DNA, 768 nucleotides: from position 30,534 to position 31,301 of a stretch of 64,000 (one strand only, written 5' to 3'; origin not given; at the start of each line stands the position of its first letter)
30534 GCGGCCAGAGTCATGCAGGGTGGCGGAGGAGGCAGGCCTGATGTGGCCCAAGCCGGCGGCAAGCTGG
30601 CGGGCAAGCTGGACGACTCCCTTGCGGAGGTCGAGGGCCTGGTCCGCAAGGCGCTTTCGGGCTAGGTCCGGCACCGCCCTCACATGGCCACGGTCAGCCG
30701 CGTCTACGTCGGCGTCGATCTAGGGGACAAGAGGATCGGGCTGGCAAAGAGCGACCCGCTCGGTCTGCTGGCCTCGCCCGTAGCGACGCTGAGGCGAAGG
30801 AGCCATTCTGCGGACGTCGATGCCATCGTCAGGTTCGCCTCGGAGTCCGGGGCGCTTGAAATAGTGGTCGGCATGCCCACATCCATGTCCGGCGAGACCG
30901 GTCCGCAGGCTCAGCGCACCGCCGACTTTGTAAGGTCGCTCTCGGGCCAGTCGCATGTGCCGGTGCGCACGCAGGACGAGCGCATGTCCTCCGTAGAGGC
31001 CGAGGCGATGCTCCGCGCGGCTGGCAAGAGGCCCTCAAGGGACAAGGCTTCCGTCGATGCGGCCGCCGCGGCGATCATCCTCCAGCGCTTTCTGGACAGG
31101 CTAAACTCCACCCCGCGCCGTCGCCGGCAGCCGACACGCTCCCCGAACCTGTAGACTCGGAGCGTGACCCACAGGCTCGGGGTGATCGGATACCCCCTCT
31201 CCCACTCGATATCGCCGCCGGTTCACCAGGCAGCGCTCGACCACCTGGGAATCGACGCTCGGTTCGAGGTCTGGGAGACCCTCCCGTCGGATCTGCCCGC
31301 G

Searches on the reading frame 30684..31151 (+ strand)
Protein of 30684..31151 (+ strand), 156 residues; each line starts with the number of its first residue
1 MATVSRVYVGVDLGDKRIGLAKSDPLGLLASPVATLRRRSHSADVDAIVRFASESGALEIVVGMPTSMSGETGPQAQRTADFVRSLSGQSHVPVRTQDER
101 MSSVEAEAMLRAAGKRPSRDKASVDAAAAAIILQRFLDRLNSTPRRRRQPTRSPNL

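Call 23: search_protein_families(library=pfam, proteins=[window:30684-31151:+], max_evalue=0.001)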
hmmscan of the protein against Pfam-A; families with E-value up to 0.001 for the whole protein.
window:30684-31151:+ (156 aa): 1 family
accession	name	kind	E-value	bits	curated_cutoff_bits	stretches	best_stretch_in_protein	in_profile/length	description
PF03652.20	RuvX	-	2.3e-39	135.3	29.2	1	8-138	3-133/134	Holliday junction resolvase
